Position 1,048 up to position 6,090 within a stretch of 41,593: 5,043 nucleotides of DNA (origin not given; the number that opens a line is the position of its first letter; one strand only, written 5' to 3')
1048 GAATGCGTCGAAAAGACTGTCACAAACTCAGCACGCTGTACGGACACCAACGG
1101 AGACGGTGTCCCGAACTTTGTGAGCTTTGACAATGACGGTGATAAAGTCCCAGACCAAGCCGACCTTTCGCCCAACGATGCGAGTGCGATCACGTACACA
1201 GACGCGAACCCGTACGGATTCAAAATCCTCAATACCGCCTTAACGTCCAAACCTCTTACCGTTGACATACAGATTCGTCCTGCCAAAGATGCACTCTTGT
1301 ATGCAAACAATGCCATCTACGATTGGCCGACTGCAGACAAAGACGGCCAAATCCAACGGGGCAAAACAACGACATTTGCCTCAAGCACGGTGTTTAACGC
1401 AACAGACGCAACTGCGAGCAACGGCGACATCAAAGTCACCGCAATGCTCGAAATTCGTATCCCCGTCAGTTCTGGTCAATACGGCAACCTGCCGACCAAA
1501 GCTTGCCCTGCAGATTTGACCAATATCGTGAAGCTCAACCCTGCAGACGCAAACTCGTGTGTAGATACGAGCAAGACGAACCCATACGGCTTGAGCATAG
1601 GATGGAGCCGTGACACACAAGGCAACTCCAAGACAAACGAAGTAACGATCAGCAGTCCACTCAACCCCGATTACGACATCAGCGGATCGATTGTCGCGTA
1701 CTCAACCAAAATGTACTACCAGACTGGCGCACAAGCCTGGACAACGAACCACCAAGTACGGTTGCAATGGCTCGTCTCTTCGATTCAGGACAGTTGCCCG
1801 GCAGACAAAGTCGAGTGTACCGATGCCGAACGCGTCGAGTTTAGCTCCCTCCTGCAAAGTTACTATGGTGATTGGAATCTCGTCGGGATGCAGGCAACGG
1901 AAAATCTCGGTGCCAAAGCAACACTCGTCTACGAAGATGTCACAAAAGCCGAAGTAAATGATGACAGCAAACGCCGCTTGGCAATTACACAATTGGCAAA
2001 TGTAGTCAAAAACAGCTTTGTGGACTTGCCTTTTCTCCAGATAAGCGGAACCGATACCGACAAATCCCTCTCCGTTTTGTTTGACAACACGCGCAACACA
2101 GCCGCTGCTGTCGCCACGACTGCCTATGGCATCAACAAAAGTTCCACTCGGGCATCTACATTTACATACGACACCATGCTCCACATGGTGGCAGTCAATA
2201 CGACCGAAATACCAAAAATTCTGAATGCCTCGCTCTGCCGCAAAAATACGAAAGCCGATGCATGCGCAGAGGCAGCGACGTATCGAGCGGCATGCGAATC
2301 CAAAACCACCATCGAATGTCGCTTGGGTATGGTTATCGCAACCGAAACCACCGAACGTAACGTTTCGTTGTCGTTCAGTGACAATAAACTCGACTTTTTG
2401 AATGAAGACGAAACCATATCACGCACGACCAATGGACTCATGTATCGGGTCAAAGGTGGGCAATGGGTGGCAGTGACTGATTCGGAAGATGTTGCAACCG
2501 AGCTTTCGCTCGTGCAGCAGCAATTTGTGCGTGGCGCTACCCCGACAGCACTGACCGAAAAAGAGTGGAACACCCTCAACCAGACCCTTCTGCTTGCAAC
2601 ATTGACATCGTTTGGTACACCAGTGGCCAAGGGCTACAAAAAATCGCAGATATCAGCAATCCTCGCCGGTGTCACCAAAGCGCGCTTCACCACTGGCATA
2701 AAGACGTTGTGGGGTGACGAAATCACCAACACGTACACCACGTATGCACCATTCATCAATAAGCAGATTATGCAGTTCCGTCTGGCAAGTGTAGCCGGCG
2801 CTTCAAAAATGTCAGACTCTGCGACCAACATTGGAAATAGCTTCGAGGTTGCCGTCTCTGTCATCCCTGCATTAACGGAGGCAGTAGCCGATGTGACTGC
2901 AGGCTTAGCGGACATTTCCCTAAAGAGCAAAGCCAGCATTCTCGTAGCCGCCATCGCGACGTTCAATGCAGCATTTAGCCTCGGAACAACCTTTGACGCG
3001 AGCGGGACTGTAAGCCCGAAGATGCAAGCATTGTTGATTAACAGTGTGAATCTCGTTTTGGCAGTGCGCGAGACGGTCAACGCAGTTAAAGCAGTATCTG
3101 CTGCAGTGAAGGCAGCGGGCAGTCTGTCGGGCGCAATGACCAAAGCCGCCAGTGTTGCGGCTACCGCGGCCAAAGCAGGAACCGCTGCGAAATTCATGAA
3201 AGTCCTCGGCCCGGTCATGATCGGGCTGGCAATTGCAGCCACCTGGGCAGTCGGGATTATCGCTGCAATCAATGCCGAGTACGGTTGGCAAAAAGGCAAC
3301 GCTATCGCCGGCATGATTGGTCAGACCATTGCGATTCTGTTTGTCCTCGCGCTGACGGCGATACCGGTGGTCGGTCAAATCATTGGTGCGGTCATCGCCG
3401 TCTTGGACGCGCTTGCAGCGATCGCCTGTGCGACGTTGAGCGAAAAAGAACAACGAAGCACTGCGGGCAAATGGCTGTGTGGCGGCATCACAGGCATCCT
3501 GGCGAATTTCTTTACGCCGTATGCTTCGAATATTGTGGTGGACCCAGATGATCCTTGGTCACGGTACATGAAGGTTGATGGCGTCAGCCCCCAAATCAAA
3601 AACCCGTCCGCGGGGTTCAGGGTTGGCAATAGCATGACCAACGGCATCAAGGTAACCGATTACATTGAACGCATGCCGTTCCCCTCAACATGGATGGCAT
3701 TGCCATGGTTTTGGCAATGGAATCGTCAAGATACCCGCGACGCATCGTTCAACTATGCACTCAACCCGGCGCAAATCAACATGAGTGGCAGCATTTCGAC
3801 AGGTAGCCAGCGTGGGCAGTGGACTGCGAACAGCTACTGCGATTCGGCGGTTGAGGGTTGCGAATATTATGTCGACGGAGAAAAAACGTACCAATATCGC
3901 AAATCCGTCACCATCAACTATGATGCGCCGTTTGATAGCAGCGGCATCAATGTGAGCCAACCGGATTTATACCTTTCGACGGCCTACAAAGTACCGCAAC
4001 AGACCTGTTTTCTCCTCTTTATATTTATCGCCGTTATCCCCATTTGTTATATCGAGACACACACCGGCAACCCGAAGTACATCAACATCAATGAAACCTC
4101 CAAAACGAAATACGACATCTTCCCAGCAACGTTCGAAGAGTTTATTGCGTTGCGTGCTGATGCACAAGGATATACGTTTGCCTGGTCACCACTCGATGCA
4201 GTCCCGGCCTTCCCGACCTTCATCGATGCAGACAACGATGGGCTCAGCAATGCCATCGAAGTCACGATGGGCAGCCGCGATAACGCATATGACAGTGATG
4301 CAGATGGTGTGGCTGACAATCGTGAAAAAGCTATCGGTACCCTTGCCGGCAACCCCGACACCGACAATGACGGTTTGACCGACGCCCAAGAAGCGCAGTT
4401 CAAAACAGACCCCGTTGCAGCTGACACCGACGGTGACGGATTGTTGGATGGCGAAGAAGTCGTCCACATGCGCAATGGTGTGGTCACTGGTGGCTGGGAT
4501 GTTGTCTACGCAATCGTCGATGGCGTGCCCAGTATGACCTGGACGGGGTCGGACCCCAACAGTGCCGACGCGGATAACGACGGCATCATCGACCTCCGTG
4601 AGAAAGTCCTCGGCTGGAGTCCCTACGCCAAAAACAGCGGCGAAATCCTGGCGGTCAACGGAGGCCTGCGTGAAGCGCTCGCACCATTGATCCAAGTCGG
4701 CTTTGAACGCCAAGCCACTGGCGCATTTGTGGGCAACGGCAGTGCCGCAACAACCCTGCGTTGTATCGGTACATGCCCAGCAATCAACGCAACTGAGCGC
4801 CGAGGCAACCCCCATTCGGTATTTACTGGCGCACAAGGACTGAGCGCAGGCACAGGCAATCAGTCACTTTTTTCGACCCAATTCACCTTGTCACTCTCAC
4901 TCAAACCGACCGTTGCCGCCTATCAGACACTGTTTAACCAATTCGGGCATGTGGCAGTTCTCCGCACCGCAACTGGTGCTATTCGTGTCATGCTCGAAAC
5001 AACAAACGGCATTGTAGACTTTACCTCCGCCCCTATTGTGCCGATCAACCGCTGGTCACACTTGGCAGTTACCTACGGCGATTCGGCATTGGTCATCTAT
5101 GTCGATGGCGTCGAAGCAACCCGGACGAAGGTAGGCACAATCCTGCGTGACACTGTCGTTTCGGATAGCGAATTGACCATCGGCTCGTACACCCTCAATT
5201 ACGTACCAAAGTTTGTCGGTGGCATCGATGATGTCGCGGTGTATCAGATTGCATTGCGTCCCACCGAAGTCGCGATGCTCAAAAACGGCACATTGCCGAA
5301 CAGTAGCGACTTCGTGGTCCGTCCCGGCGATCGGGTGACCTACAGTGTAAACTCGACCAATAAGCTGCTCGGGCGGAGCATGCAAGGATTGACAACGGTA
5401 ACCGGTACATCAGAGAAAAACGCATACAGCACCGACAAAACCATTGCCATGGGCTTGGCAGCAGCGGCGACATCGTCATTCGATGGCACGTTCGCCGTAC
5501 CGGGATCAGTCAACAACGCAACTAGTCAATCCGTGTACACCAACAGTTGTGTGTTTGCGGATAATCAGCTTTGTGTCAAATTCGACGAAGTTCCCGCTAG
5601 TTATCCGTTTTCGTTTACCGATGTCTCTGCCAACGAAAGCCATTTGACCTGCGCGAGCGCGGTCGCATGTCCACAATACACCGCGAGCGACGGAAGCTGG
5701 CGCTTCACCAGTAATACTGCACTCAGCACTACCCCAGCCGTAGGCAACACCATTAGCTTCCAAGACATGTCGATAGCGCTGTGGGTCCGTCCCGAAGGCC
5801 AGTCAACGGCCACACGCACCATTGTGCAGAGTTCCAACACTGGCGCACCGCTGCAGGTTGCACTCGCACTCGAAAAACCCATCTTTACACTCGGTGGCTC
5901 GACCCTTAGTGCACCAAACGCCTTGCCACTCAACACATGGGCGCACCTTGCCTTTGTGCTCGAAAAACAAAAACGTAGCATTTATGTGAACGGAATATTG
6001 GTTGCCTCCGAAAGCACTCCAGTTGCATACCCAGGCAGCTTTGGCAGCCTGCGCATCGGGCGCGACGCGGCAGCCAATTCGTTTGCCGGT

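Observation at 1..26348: Tandem giant 'mega-lectin' gene pair (membrane-embedded >=6.4k-aa protein plus secreted 2.3k-aa protein) as a candidate undescribed cell-surface system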

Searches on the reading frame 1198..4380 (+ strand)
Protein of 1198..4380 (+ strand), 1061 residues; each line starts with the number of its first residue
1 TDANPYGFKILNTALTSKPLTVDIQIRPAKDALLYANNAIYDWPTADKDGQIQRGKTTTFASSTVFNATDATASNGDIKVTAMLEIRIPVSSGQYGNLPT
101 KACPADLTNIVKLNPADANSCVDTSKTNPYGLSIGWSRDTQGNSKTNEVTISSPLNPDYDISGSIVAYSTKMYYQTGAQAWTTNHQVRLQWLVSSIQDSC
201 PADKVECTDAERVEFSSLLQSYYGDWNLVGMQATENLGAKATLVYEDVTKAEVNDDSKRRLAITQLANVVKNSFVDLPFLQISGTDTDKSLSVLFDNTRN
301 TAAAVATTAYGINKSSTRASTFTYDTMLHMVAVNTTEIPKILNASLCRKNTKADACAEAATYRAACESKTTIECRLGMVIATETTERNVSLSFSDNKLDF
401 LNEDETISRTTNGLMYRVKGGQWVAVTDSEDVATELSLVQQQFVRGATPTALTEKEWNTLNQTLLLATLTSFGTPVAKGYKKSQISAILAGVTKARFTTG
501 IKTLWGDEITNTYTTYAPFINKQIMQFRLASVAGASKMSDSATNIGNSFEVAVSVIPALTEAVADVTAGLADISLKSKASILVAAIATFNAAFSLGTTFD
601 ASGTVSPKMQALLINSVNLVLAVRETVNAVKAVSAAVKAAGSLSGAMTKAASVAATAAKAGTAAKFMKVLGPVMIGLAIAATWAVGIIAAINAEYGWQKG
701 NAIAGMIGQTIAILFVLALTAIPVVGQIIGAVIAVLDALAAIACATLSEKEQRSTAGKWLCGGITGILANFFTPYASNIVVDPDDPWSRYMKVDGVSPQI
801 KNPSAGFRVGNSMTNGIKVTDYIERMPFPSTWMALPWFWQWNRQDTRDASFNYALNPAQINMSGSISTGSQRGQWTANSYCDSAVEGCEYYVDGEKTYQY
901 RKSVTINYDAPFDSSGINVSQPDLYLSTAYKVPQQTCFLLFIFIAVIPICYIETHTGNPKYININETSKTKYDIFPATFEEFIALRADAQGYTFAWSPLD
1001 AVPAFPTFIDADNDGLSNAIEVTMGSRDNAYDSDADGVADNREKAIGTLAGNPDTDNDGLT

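Call 57: predict_structure(alignment_id=A1)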
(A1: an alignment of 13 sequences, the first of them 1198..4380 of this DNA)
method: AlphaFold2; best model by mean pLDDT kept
length: 1061 residues; sequences in the alignment: 13
mean_pLDDT: 64.9   pTM: 0.53
mean pLDDT of the five models: 64.9, 62.7, 61.7, 60.7, 58.1
residues with pLDDT >= 90: 107; 70-90: 387; 50-70: 301; < 50: 266
segments of 3 or more residues with pLDDT < 50: 109-112, 304-311, 494-674, 786-788, 858-862, 880-882, 885-895, 989-991, 997-1030, 1057-1061
pLDDT, mean of each block of 10 residues (from residue 1): 86 90 93 82 71 75 61 67 91 79 61 62 85 85 81 91 89 88 88 86 78 83 91 93 88 67 73 78 76 77 48 71 87 88 90 88 85 83 93 80 90 87 76 63 54 59 61 78 72 45 32 39 40 38 33 33 32 32 30 26 29 28 28 30 33 30 36 51 60 59 69 68 62 67 63 60 66 69 57 73 82 81 63 61 66 63 50 60 47 52 78 79 75 72 63 71 66 84 64 43 27 34 43 56 57 53 41
secondary structure, 60 per line:
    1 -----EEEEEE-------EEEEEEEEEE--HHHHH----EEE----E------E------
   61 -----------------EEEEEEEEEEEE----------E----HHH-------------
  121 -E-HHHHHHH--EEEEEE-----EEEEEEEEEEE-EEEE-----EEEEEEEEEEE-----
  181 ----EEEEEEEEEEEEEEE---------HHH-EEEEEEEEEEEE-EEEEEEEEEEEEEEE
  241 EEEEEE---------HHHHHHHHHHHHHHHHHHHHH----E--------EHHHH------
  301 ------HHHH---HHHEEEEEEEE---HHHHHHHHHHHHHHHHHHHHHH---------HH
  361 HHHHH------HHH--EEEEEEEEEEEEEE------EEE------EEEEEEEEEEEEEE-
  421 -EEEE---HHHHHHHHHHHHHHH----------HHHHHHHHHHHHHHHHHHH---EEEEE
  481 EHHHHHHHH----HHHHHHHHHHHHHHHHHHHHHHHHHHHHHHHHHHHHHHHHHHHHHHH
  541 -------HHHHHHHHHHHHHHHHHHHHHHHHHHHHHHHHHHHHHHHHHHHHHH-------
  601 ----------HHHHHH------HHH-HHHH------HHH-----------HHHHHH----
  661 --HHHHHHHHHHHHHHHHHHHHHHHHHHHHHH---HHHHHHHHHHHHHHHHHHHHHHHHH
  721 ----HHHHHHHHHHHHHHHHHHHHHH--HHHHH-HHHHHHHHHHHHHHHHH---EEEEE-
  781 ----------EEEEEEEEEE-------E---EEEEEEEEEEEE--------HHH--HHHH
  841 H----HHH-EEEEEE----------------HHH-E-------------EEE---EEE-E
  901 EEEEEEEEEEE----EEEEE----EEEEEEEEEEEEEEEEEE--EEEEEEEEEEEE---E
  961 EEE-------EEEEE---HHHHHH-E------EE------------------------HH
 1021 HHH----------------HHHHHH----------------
elements in order (helices of 4 or more, strands of 3 or more residues): E6-11 E19-28 H31-35 E40-42 E78-89 H124-130 E133-138 E144-154 E156-159 E165-175 E185-199 E213-224 E226-246 H256-276 H291-294 H307-310 E317-324 H328-349 H359-365 E377-390 E397-399 E406-419 E422-425 H429-443 H454-472 E476-481 H482-489 H494-540 H548-593 H611-616 H627-630 H651-656 H663-692 H696-720 H725-746 H749-753 H755-771 E775-779 E791-800 E812-823 H837-841 E850-855 E890-892 E896-898 E900-911 E916-920 E925-942 E945-956 E960-963 E971-975 H979-984 H1019-1023 H1040-1045

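Call 59: fold_search(model_id=the predicted structure, library=pdb)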
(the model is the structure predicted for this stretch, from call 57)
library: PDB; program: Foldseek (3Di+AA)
matches with E <= 10: 142; with E <= 0.001: 0
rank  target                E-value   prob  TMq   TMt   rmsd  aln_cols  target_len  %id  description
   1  8rkf_B                1.3e-01  0.04  0.03  0.12  25.8       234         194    9  Crystal structure of the ZP-N1 and ZP-N2 domains of human ZP2 (hZP2-N1N2) (released 2024-03-13)
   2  8rkf_A                2.0e-01  0.03  0.03  0.11  25.9       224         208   10  Crystal structure of the ZP-N1 and ZP-N2 domains of human ZP2 (hZP2-N1N2) (released 2024-03-13)
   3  5k59_A                3.1e-01  0.06  0.05  0.13  26.7       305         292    6  Crystal structure of LukGH from Staphylococcus aureus in complex with a neutralising antibody (released 2016-08-10)
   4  5k59_B                4.2e-01  0.05  0.05  0.13  26.4       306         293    6  Crystal structure of LukGH from Staphylococcus aureus in complex with a neutralising antibody (released 2016-08-10)
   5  7q9y_A                4.6e-01  0.06  0.05  0.15  31.5       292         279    6  Cryo-EM structure of the octameric pore of Clostridium perfringens beta-toxin. (released 2022-10-19)
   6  5oac_A                1.0e+00  0.02  0.05  0.11  23.6       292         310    9  FLiP major capsid protein (released 2017-07-26)
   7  9arj_C                1.1e+00  0.03  0.03  0.05  19.6       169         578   15  CryoEM structure of BoNT-NTNH-OrfX2 complex from Clostridium botulinum E1, major class (released 2025-01-22)
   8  4i0n                  1.4e+00  0.06  0.06  0.18  16.6       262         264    8  Pore forming protein (released 2013-03-20)
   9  3b07_B                1.4e+00  0.01  0.03  0.07  31.6       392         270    8  Crystal structure of octameric pore form of gamma-hemolysin from Staphylococcus aureus (released 2011-10-12)
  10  6v4a_C                1.5e+00  0.03  0.05  0.08  20.9       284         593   10  An open conformation of a Pentameic ligand-gated ion channel with additional N-terminal domain (released 2020-06-03)
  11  6rhw_G                1.5e+00  0.01  0.04  0.08  27.1       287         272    8  Crystal structure of human CD11b I-domain (CD11b-I) in complex with Staphylococcus aureus octameric bi-component leuko (released 2019-12-18)
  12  4kh9_A                1.6e+00  0.01  0.04  0.08  24.6       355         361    8  Crystal structure of a DUF4785 family protein (lpg0956) from Legionella pneumophila subsp. pneumophila str. Philadelph (released 2013-07-03)
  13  3b07_A                1.7e+00  0.04  0.06  0.17  25.6       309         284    7  Crystal structure of octameric pore form of gamma-hemolysin from Staphylococcus aureus (released 2011-10-12)
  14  9enr_A                1.7e+00  0.01  0.06  0.04  46.1      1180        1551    9  Vitellogenin from the honey bee hemolymph (released 2025-03-26)
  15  4u6v_A                1.8e+00  0.05  0.07  0.18  18.1       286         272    8  Mechanisms of Neutralization of a Human Anti-Alpha Toxin Antibody (released 2014-09-17)
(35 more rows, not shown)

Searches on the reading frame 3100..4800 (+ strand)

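Call 31: search_protein_families(library=ncbifam, proteins=[window:3100-4800:+], max_evalue=0.1)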
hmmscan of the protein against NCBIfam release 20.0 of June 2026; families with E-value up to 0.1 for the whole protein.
window:3100-4800:+ (567 aa): 2 families
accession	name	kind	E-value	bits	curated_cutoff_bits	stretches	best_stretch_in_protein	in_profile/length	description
NF033765.2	gliding_CglD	equivalog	5.7e-11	41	400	1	373-501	144-299/1124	adventurous gliding motility lipoprotein CglD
NF047639.1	throspo3_MtsD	equivalog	0.00029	19.1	800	1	374-441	458-530/651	cell-cell cohesion protein MtsD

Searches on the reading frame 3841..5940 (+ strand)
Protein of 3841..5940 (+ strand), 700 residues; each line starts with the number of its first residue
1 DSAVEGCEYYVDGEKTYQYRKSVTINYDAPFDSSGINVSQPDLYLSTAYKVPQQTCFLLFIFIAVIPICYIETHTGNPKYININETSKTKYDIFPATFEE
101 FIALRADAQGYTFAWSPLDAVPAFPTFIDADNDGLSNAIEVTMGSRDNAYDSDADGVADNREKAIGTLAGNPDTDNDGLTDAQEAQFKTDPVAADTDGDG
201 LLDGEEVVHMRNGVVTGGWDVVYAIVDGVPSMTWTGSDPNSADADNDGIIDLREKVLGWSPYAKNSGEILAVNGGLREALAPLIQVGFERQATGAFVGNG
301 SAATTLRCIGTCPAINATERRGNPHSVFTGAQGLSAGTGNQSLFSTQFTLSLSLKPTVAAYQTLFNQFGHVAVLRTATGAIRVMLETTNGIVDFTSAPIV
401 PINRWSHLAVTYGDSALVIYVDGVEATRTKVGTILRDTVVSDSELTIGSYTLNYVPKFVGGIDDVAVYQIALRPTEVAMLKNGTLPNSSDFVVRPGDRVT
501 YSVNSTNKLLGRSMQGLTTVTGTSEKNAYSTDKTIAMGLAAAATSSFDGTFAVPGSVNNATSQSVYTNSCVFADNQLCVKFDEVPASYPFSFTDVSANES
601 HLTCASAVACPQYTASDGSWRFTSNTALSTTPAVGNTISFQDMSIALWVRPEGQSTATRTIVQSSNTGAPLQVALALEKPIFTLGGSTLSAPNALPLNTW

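Call 23: search_protein_families(library=pfam, proteins=[window:3841-5940:+], max_evalue=0.01)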
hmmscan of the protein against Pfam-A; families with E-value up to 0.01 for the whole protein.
window:3841-5940:+ (700 aa): 2 families
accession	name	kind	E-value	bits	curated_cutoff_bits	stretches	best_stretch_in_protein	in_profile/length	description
PF13385.13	Laminin_G_3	-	3.6e-24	86.1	27.6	2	339-478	10-151/151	Concanavalin A-like lectin/glucanases superfamily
PF18884.5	TSP3_bac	-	3.9e-15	55.8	25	2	173-191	1-19/22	Bacterial TSP3 repeat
